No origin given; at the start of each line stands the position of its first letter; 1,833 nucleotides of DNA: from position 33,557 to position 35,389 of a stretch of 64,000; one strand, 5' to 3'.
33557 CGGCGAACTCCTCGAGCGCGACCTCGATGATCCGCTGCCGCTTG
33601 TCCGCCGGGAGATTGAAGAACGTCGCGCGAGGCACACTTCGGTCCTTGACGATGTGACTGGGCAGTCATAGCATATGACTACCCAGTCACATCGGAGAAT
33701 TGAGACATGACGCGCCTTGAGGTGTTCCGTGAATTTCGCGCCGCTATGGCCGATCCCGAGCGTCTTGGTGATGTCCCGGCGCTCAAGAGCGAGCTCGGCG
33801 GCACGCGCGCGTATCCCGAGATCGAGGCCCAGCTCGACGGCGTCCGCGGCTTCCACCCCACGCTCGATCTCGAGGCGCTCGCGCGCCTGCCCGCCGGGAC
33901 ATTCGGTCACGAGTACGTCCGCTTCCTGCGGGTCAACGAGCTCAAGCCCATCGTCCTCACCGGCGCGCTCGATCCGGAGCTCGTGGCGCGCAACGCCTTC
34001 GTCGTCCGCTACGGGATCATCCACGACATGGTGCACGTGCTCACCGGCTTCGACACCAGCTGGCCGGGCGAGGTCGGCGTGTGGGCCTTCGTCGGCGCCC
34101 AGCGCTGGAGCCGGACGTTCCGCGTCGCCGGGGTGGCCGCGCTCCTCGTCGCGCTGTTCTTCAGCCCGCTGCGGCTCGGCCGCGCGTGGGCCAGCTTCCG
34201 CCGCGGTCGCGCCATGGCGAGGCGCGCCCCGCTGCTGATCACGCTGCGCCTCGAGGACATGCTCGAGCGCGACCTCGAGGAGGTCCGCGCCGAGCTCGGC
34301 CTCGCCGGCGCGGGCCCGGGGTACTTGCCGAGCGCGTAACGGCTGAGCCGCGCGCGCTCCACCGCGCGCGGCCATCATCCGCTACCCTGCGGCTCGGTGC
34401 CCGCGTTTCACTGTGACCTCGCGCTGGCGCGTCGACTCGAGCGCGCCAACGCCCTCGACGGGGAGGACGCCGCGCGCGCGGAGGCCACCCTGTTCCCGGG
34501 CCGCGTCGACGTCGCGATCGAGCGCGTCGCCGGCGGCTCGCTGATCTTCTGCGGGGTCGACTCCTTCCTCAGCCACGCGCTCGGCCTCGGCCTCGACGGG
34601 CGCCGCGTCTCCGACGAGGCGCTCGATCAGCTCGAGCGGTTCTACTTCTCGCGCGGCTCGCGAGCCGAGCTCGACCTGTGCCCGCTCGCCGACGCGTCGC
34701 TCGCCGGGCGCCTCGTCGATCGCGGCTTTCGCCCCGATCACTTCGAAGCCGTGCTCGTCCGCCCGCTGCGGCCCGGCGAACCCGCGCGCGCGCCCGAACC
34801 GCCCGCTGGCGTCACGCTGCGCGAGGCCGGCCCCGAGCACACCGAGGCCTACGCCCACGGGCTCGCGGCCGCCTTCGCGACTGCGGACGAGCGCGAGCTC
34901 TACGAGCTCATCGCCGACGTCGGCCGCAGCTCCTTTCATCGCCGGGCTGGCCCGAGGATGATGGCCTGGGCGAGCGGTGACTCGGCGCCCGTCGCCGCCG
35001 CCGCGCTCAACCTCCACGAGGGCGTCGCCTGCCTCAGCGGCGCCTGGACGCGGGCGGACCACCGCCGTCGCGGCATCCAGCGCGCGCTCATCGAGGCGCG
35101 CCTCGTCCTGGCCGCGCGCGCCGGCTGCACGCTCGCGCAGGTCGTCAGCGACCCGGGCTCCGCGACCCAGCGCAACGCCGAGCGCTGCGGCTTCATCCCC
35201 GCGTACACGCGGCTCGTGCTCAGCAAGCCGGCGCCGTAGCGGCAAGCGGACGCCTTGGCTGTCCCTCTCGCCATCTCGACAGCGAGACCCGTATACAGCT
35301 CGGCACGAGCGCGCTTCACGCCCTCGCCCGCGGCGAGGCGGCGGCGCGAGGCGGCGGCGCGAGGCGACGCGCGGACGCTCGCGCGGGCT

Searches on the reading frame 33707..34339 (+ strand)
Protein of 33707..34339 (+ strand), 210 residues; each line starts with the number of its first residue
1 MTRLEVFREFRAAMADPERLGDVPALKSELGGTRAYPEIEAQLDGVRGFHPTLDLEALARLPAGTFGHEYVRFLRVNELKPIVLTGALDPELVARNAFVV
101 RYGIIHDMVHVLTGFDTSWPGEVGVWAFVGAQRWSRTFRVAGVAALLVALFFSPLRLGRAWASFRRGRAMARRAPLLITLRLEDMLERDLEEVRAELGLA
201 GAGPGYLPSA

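Call 41: search_protein_families(library=pfam, proteins=[window:33707-34339:+], max_evalue=0.001)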
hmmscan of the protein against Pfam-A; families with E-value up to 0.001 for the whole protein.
window:33707-34339:+ (210 aa): 1 family
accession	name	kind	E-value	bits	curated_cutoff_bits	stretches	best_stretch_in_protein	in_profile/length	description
PF05019.18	Coq4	-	1.9e-15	57.2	22.9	1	52-199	72-217/221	Coenzyme Q (ubiquinone) biosynthesis protein Coq4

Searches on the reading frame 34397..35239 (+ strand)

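Call 41: search_protein_families(library=pfam, proteins=[window:34397-35239:+], max_evalue=0.001)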
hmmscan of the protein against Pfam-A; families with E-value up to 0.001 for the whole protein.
window:34397-35239:+ (280 aa): 1 family
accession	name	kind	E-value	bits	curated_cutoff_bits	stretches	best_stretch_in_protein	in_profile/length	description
PF00583.31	Acetyltransf_1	-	4.4e-06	27.4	20.7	1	175-266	27-116/116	Acetyltransferase (GNAT) family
